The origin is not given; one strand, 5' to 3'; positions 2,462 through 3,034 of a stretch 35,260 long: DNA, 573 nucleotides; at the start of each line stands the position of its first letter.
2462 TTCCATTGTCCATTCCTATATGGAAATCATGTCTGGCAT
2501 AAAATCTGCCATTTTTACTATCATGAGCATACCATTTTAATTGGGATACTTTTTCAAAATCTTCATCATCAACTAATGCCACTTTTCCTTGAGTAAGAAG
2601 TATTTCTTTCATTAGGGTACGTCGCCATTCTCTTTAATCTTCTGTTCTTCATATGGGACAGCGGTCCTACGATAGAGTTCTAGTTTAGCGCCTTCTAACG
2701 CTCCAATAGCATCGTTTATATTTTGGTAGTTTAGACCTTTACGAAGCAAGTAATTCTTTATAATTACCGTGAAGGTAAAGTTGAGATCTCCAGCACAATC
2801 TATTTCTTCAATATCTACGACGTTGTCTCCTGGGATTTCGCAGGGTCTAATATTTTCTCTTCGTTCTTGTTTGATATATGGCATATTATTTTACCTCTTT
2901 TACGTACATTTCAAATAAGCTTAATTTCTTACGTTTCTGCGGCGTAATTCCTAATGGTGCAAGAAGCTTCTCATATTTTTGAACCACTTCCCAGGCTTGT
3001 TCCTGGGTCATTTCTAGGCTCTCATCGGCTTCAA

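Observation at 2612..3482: CYTH triphosphate-tunnel enzyme abutting a small, possibly Acb2-family protein: candidate nucleotide-signal interference pair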

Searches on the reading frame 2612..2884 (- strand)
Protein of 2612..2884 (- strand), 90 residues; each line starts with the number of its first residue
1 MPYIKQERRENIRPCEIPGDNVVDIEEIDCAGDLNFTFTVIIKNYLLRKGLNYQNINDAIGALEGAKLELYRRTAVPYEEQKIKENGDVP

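Call 3: search_protein_families(library=pfam, proteins=[window:2612-2884:-], max_evalue=1)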
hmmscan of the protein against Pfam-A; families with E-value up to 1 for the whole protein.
window:2612-2884:- (90 aa): 1 family
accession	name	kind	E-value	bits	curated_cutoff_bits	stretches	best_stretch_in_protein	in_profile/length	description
PF21840.1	DUF6899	-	1.7e-24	86.6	27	1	1-89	1-85/85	Domain of unknown function (DUF6899)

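Call 4: search_protein_families(library=phrogs, proteins=[window:2612-2884:-], max_evalue=0.01)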
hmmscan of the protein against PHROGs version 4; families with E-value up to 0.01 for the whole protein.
window:2612-2884:- (90 aa): 0 families

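Call 5: search_solved_structures(query=window:2612-2884:-, max_evalue=10, show_alignments=3)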
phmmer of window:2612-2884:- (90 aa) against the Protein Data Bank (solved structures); distinct sequences matched with E-value up to 10: 2.
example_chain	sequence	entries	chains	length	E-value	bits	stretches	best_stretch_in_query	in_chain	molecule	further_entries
2mte_A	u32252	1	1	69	0.39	14.4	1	28-57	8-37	Cellulose 1,4-beta-cellobiosidase (reducing end) CelS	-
1daq_A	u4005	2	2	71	0.4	14.4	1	28-57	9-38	ENDOGLUCANASE SS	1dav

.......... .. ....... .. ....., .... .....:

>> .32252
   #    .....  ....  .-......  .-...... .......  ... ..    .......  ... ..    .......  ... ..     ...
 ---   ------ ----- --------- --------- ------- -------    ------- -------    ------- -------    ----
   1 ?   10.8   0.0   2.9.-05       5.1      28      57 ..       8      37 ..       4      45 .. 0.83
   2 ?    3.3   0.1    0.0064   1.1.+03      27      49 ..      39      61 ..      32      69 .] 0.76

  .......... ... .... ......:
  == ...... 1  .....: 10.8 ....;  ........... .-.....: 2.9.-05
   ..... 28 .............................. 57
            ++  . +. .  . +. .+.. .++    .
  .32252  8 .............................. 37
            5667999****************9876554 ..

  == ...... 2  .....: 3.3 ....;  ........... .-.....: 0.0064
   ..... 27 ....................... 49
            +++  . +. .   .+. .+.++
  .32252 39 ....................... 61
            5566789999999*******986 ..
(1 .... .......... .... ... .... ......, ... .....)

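Call 8: find_homologous_proteins(query=window:2612-2884:-)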
Query window:2612-2884:- (90 aa): 762 proteins with E <= 0.001 among 764 candidates; the best 120 are listed.
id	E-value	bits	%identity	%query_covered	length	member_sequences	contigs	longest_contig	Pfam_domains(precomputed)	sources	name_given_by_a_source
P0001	1.3e-53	197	100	100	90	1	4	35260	PF21840.2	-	-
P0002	1.5e-41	158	78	100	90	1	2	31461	PF21840.2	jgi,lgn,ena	jgi:hypothetical protein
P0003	5.9e-30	121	63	99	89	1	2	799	PF21840.2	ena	-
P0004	3.8e-28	115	66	99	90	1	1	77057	PF21840.2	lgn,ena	-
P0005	9.8e-27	111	61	99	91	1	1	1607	PF21840.2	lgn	-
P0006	5.7e-26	108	63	99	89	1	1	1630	PF21840.2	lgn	-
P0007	1.1e-25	107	61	99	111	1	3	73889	PF21840.2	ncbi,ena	-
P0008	1.1e-24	104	57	99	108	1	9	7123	PF21840.2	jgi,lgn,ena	-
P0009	1.2e-24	104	61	99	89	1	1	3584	PF21840.2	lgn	-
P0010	1.5e-24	104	61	99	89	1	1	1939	PF21840.2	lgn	-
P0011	1.7e-24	104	58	99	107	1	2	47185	PF21840.2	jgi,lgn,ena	-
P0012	2.1e-24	103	62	99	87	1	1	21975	PF21840.2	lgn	-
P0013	2.4e-24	103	64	99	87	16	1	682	PF21840.2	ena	-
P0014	3.5e-24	103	62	99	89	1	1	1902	PF21840.2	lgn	-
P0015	7.4e-24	102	58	99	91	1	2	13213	PF21840.2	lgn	-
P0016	8.3e-24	101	64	99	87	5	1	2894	PF21840.2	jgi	-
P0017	9.3e-24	101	57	99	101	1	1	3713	PF21840.2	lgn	-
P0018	1.4e-23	101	61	99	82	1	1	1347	PF21840.2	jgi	jgi:hypothetical protein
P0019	1.6e-23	100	61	99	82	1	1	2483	PF21840.2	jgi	jgi:hypothetical protein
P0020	1.9e-23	100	56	99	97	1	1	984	PF21840.2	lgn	-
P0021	2.8e-23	100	58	99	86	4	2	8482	PF21840.2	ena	-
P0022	3.8e-23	99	57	99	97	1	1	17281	PF21840.2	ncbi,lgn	-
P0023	4.3e-23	99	57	99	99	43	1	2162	PF21840.2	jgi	-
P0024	4.4e-23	99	62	99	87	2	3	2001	PF21840.2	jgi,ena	-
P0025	5.1e-23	99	56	99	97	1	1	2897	PF21840.2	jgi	jgi:hypothetical protein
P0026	6.3e-23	99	59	99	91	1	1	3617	PF21840.2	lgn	-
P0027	7.2e-23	98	56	99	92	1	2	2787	PF21840.2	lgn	-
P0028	8.6e-23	98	60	99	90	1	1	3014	PF21840.2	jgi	jgi:hypothetical protein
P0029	1.0e-22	98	55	99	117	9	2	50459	PF21840.2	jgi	-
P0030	1.1e-22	98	60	99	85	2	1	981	PF21840.2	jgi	-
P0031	1.9e-22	97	53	99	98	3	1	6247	PF21840.2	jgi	jgi:hypothetical protein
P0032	1.9e-22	97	58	99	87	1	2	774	PF21840.2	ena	-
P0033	2.8e-22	96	61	99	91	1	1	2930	PF21840.2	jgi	jgi:hypothetical protein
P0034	2.9e-22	96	55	99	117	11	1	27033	PF21840.2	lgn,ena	-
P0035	3.6e-22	96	59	99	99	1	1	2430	PF21840.2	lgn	-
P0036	3.8e-22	96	57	99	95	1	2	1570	PF21840.2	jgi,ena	jgi:hypothetical protein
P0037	4.0e-22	96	56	99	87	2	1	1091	PF21840.2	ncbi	-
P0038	4.3e-22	96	54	99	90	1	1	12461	PF21840.2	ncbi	-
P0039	4.3e-22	96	58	99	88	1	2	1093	PF21840.2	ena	-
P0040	5.0e-22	96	55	99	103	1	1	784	PF21840.2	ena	-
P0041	5.4e-22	96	54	99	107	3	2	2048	PF21840.2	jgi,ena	jgi:hypothetical protein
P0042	5.6e-22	96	57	99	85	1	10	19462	PF21840.2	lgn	-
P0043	9.3e-22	95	55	99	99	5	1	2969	PF21840.2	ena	-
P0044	9.4e-22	95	59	100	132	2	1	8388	PF21840.2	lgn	-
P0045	9.9e-22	95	58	99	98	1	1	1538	PF21840.2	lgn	-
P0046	1.1e-21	95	56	100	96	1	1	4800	PF21840.2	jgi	jgi:hypothetical protein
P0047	1.4e-21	94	57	100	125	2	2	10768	PF21840.2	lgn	-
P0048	1.5e-21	94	58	99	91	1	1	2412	PF21840.2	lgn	-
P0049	1.7e-21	94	58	99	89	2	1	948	PF21840.2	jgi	jgi:hypothetical protein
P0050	2.1e-21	94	54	99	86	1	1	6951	PF21840.2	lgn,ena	-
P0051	2.5e-21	93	57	99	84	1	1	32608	PF21840.2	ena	-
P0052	2.6e-21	93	53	99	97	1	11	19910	PF21840.2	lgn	-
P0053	2.7e-21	93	58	99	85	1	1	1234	PF21840.2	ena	-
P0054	3.2e-21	93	55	99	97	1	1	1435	PF21840.2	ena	-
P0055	3.3e-21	93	57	99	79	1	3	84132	PF21840.2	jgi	jgi:hypothetical protein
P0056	3.5e-21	93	59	99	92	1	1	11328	PF21840.2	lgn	-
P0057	4.1e-21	93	60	99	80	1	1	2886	PF21840.2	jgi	jgi:hypothetical protein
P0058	4.7e-21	93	56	99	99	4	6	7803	PF21840.2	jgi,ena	-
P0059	5.3e-21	92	56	99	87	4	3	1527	PF21840.2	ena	-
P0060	5.5e-21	92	55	99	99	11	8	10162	PF21840.2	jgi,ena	-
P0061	5.7e-21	92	60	99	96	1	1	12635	PF21840.2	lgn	-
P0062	6.3e-21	92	55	99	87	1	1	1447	PF21840.2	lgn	-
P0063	6.9e-21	92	57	99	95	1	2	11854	PF21840.2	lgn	-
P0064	7.0e-21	92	52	99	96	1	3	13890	PF21840.2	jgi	jgi:hypothetical protein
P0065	7.1e-21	92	56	99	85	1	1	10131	PF21840.2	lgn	-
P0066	7.2e-21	92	54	99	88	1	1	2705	PF21840.2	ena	-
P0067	7.3e-21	92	57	99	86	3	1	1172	PF21840.2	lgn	-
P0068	9.0e-21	92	55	99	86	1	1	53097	PF21840.2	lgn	-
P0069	1.0e-20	92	56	99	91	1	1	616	PF21840.2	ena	-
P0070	1.0e-20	92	57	99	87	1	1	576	PF21840.2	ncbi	-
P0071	1.0e-20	91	52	99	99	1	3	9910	PF21840.2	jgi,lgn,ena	-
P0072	1.0e-20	91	61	99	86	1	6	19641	PF21840.2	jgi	jgi:hypothetical protein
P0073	1.1e-20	91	55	99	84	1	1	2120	PF21840.2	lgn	-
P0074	1.1e-20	91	53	99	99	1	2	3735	PF21840.2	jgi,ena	-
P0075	1.3e-20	91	53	99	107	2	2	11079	PF21840.2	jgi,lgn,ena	-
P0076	1.3e-20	91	54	99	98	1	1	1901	PF21840.2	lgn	-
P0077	1.4e-20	91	56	99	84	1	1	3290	PF21840.2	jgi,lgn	jgi:hypothetical protein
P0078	1.4e-20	91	57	99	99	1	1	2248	PF21840.2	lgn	-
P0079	1.6e-20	91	56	99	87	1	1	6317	PF21840.2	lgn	-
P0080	1.8e-20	91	56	99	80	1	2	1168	PF21840.2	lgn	-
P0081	2.1e-20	90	54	99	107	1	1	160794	PF21840.2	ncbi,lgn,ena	-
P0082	2.6e-20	90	57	99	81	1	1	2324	PF21840.2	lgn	-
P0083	3.0e-20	90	53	99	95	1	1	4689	PF21840.2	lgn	-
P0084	3.3e-20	90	56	99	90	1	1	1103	PF21840.2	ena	-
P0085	3.5e-20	90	58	99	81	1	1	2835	PF21840.2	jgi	jgi:hypothetical protein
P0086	3.5e-20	90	53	99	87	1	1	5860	PF21840.2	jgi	-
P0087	3.6e-20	90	58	99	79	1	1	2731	PF21840.2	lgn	-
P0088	3.7e-20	90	57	99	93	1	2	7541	PF21840.2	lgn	-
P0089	3.8e-20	90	57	99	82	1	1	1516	PF21840.2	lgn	-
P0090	3.8e-20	90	57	99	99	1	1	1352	PF21840.2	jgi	jgi:hypothetical protein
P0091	4.1e-20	90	58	99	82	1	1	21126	PF21840.2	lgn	-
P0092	4.5e-20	89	54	99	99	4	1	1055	PF21840.2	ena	-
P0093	4.9e-20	89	55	99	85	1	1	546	PF21840.2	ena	-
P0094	5.6e-20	89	52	99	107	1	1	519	PF21840.2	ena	-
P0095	5.9e-20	89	56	99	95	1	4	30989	PF21840.2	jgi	jgi:hypothetical protein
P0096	5.9e-20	89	52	99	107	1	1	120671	PF21840.2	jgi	jgi:hypothetical protein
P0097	7.2e-20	89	55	99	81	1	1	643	PF21840.2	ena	-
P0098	7.4e-20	89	58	99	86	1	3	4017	PF21840.2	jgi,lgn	jgi:hypothetical protein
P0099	8.8e-20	88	54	100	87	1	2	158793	PF21840.2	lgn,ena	-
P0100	9.0e-20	88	56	99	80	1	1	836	PF21840.2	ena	-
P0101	1.1e-19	88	54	99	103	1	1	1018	PF21840.2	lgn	-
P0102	1.1e-19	88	56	99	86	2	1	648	PF21840.2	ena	-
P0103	1.3e-19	88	55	99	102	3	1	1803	PF21840.2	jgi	jgi:hypothetical protein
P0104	1.3e-19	88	52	99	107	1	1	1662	PF21840.2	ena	-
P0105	1.4e-19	88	56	99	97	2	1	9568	PF21840.2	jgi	-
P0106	1.4e-19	88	55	99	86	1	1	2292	PF21840.2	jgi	jgi:hypothetical protein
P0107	1.5e-19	88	55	99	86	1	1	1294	PF21840.2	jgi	jgi:hypothetical protein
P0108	1.5e-19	88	56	99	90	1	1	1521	PF21840.2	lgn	-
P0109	1.8e-19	88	55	99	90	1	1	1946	PF21840.2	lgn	-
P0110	1.8e-19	87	53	99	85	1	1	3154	PF21840.2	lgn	-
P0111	1.9e-19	87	57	99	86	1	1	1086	PF21840.2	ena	-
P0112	1.9e-19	87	54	99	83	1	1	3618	PF21840.2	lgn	-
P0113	2.0e-19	87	57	99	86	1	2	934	PF21840.2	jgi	jgi:hypothetical protein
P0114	2.1e-19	87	57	99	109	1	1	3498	PF21840.2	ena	-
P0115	2.1e-19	87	56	99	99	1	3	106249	PF21840.2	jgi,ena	-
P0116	2.2e-19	87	53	99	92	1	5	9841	PF21840.2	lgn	-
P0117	2.4e-19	87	54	99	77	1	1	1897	PF21840.2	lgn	-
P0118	2.8e-19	87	57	99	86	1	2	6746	PF21840.2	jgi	jgi:hypothetical protein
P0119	3.1e-19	87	54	99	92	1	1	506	PF21840.2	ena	-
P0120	3.1e-19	87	58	99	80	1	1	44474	PF21840.2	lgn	-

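Call 13: find_encoding_contigs(protein=P0004, flank=8000, max_places=2)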
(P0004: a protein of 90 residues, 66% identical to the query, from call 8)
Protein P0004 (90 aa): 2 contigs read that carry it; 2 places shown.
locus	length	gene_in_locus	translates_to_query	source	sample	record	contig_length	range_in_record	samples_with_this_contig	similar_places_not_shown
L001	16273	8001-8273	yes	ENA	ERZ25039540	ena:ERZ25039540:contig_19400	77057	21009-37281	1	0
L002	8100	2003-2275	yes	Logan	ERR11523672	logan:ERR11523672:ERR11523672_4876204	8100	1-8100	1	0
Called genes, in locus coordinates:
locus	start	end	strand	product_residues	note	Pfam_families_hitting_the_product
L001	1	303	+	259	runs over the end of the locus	-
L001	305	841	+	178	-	-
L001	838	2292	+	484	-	-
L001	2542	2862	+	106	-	-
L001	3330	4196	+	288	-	-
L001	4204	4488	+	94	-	-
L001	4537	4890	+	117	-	PF00383:dCMP_cyt_deam_1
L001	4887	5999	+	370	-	PF00478:IMPDH, PF01070:FMN_dh (weak)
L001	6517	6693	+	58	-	-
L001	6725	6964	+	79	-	-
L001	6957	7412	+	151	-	-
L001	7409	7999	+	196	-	PF01928:CYTH (weak)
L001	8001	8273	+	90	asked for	PF21840:DUF6899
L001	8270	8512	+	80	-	-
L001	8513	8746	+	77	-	-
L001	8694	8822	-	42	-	-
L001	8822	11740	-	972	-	-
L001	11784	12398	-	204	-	PF07484:Collar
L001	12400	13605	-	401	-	-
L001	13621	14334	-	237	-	-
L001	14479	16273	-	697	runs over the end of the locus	PF05662:YadA_stalk (weak)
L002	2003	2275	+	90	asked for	PF21840:DUF6899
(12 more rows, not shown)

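Call 14: find_encoding_contigs(protein=P0081, flank=8000, max_places=2)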
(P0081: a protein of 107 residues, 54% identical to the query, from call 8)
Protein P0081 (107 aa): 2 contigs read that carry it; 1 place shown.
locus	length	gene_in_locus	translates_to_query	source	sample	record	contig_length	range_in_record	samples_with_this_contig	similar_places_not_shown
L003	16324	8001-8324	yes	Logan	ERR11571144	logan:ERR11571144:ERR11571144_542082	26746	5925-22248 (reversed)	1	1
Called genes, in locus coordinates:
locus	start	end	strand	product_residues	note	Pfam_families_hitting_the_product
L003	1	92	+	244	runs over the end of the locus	-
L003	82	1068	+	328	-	PF00149:Metallophos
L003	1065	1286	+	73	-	-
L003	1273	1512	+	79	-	-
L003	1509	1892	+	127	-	-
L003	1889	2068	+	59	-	-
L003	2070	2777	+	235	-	-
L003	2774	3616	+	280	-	PF00574:CLP_protease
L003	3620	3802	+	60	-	-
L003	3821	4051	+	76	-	-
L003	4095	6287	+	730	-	PF13476:AAA_23 (weak), PF13304:AAA_21 (faint), PF02463:SMC_N (weak)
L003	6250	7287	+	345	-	-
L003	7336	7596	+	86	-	-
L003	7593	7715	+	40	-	-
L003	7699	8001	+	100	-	-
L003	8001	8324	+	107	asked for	PF21840:DUF6899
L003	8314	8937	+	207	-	-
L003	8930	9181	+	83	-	-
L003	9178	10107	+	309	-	-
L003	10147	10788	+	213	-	-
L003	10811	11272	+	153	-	-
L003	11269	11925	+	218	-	-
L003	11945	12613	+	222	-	-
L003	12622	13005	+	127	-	-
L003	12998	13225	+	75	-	-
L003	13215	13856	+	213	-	PF00075:RNase_H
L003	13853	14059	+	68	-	-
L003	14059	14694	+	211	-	-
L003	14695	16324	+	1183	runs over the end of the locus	PF02811:PHP, PF07733:DNA_pol3_alpha, PF17657:DNA_pol3_finger, PF14579:HHH_6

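Call 18: predict_structure(alignment_id=A1)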
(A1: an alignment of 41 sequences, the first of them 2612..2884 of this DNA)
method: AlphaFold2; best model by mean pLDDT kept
length: 90 residues; sequences in the alignment: 41
mean_pLDDT: 88.8   pTM: 0.71
mean pLDDT of the five models: 88.8, 87.6, 84.3, 84.0, 82.1
residues with pLDDT >= 90: 60; 70-90: 20; 50-70: 10; < 50: 0
segments of 3 or more residues with pLDDT < 50: none
pLDDT, mean of each block of 10 residues (from residue 1): 76 70 87 91 93 98 97 97 92
secondary structure, 60 per line:
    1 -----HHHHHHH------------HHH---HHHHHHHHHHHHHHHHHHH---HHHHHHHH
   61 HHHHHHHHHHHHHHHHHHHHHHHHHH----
elements in order: H6-12 H31-49 H53-86

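Call 22: fold_search(model_id=the predicted structure, library=pdb)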
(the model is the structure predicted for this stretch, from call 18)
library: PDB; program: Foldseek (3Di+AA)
matches with E <= 10: 18; with E <= 0.001: 0
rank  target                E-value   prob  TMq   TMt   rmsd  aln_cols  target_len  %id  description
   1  9clb_A                2.9e+00  0.35  0.44  0.48   3.0        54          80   20  Crystal structure of Bak bound to the inhibitory aBAK (released 2025-07-16)
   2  5vwx_A                4.0e+00  0.23  0.43  0.29   3.7        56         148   20  Bak core latch dimer in complex with Bim-h0-h3Glt (released 2017-11-15)
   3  9clb_G                4.3e+00  0.23  0.44  0.47   3.0        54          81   20  Crystal structure of Bak bound to the inhibitory aBAK (released 2025-07-16)
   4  1skv_B                4.3e+00  0.16  0.32  0.43   4.4        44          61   18  Crystal Structure of D-63 from Sulfolobus Spindle Virus 1 (released 2004-07-13)
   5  7k02_D                5.6e+00  0.21  0.44  0.39   3.2        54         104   20  The crystal structure of a BAK dimer activated by detergent (released 2021-03-31)
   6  7k02_B                5.6e+00  0.21  0.45  0.36   3.1        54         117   20  The crystal structure of a BAK dimer activated by detergent (released 2021-03-31)
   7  8gsv_M                6.4e+00  0.15  0.40  0.25   5.9        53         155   21  Crystal structure of human BAK in complex with the Pxt1 BH3 domain (released 2023-05-10)
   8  7xzj_9                6.4e+00  0.06  0.33  0.12   8.2        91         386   14  Cryo-EM structure of TOC complex from Chlamydomonas reinhardtii. (released 2023-01-11)
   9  8iuf_EB               6.4e+00  0.06  0.32  0.29   8.8        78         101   13  Cryo-EM structure of Euglena gracilis super-complex I+III2+IV, composite (released 2024-02-28)
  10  5cwb                  7.8e+00  0.08  0.38  0.20  14.5        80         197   18  Crystal structure of de novo designed helical repeat protein DHR4 (released 2015-12-16)
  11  7k02_A                8.3e+00  0.15  0.44  0.39   3.2        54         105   20  The crystal structure of a BAK dimer activated by detergent (released 2021-03-31)
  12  1skv_C                8.9e+00  0.10  0.30  0.43   4.4        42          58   19  Crystal Structure of D-63 from Sulfolobus Spindle Virus 1 (released 2004-07-13)
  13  6eri_Az               8.9e+00  0.06  0.39  0.21  14.8        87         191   16  Structure of the chloroplast ribosome with chl-RRF and hibernation-promoting factor (released 2018-04-18)
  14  3ih6_E                8.9e+00  0.05  0.26  0.14  11.2        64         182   14  Crystal structure of putative zinc protease from Bordetella pertussis Tohama I (released 2009-08-18)
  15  3j9w_AO               8.9e+00  0.03  0.29  0.29  11.5        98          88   15  Cryo-EM structure of the Bacillus subtilis MifM-stalled ribosome complex (released 2015-04-29)
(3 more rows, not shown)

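Call 23: fold_search(model_id=the predicted structure, library=viral)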
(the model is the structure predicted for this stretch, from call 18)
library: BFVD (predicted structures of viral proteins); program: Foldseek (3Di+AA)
matches with E <= 10: 26; with E <= 0.001: 1
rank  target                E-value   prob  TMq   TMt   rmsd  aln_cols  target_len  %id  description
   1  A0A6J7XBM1            1.0e-04  1.00  0.78  0.74   2.2        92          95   33  Uncharacterized protein [uncultured Caudovirales phage]
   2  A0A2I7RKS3            2.2e+00  0.10  0.36  0.37  14.4        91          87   18  (no name in the UniProt tables at hand)
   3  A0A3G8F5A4            2.7e+00  0.09  0.30  0.28  10.5        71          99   18  Uncharacterized protein [Pseudomonas phage vB_PaeM_LCK69]
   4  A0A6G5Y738            3.5e+00  0.16  0.41  0.18   7.5        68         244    9  (no name in the UniProt tables at hand)
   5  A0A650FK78            4.9e+00  0.11  0.43  0.45   7.5        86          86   19  (no name in the UniProt tables at hand)
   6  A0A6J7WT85            5.3e+00  0.08  0.29  0.35   5.9        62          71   21  Uncharacterized protein [uncultured Caudovirales phage]
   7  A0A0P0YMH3            6.0e+00  0.07  0.26  0.14   6.0        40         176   15  (no name in the UniProt tables at hand)
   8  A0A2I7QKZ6            6.0e+00  0.05  0.25  0.14   8.0        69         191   14  (no name in the UniProt tables at hand)
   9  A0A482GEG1            6.4e+00  0.11  0.40  0.25   4.0        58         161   14  Uncharacterized protein [Escherichia phage vB_EcoM_Goslar]
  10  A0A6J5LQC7            6.8e+00  0.04  0.30  0.32  12.3        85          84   14  Uncharacterized protein [uncultured Caudovirales phage]
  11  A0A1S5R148            7.3e+00  0.12  0.32  0.53   3.4        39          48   18  Uncharacterized protein [Pseudomonas phage phiPMW]
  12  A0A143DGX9            7.3e+00  0.11  0.35  0.06   4.1        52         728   13  Uncharacterized protein [Abalone herpesvirus Taiwan/2005]
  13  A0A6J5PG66            7.3e+00  0.10  0.36  0.46   5.5        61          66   13  Uncharacterized protein [uncultured Caudovirales phage]
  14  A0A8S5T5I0            7.3e+00  0.05  0.34  0.35  12.6        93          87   15  Uncharacterized protein [Siphoviridae sp. ctrpM6]
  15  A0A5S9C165            7.8e+00  0.08  0.32  0.22   6.5        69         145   17  Uncharacterized protein [Tenacibaculum phage PTm1]
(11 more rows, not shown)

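Call 24: search_protein_families(library=ncbifam, proteins=[window:2612-2884:-], max_evalue=0.1)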
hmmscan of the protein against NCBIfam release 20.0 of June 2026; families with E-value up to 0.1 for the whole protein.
window:2612-2884:- (90 aa): 0 families

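Call 25: search_protein_families(library=padloc, proteins=[window:2612-2884:-], max_evalue=0.1)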
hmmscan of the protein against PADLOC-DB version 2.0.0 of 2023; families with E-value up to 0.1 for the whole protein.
window:2612-2884:- (90 aa): 0 families

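Call 26: search_solved_structures(query=A1, max_evalue=10)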
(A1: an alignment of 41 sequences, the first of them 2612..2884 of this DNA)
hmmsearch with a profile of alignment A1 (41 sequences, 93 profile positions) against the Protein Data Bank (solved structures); distinct sequences matched with E-value up to 10: 0.

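Call 27: find_related_loci(query=A1, collection=viral_contigs, flank=10000)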
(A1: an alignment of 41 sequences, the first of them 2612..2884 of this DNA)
Query A1 (90 aa) in viral_contigs; peptide patterns used: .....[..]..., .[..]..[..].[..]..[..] (x = any residue, [..] = any of these).
533 stretches matched a pattern; 478 encode a relative of the query (tblastn E <= 1e-3); the best 80 are kept; 80 distinct loci.
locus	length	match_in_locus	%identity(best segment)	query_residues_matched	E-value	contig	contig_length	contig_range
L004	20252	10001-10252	64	1-89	7e-29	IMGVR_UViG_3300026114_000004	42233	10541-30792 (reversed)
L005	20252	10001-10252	60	1-89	2e-27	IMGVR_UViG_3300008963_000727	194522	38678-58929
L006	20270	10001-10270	53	1-89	2e-26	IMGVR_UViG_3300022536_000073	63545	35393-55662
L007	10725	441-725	52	1-89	2e-26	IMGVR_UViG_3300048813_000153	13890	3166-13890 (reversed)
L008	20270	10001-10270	54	1-89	4e-26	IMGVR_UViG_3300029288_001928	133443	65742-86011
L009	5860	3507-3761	53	1-89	4e-26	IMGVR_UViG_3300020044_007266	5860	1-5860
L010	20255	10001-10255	57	1-89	9e-26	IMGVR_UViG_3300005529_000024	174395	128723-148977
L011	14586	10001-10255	52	1-89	5e-25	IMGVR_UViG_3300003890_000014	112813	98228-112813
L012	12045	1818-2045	54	1-89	8e-25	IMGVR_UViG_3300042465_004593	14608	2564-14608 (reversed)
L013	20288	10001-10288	56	1-89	2e-24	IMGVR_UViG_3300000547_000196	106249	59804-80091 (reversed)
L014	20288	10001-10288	56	1-89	2e-24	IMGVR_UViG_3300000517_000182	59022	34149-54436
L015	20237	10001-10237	51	1-89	2e-24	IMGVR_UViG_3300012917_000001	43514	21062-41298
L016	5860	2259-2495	54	1-89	2e-24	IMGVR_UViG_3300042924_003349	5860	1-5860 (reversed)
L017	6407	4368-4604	54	1-89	2e-24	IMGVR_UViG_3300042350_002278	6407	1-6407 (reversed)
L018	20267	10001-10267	55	1-89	2e-24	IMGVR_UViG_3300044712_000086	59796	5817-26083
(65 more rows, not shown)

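Call 36: search_protein_families(library=pfam, alignment_id=A1, max_evalue=10)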
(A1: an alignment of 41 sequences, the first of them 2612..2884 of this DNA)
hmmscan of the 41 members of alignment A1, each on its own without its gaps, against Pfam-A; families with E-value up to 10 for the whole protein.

A. member 1, window:2612-2884:- (90 aa): 1 family
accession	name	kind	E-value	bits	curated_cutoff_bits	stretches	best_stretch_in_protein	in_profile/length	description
PF21840.1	DUF6899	-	1.7e-24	86.6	27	1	1-89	1-85/85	Domain of unknown function (DUF6899)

B. families by the number of members that match (of 41 scanned): 18 families
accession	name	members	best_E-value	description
PF21840.1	DUF6899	41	1e-29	Domain of unknown function (DUF6899)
PF18405.6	SLC25_like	2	0.02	Mitochondrial SLC25 homolog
PF20319.3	DUF6614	1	0.0085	Family of unknown function (DUF6614)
PF23686.1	YkiC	1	0.029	YkiC-like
PF18040.7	BPA_C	1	0.038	beta porphyranase A C-terminal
PF01110.22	CNTF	1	0.042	Ciliary neurotrophic factor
PF24406.1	nSTAND_NTPase4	1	0.056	Novel STAND NTPase 4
PF18746.6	aGPT-Pplase3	1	0.056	Alpha-glutamyl/putrescinyl thymine pyrophosphorylase clade 3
PF05708.18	Peptidase_C92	1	0.068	Permuted papain-like amidase enzyme, YaeF/YiiX, C92 family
PF09630.15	DUF2024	1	0.07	Domain of unknown function (DUF2024)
PF13475.11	DUF4116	1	0.097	Domain of unknown function (DUF4116)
PF20119.4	DUF6509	1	0.12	Family of unknown function (DUF6509)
PF13238.12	AAA_18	1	0.15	AAA domain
PF21137.3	ANM3_C2H2_Zf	1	0.15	Protein arginine N-methyltransferase 3, C2H2 zinc finger domain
PF15300.11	INT_SG_DDX_CT_C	1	0.18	INTS6/SAGE1/DDX26B/CT45 C-terminus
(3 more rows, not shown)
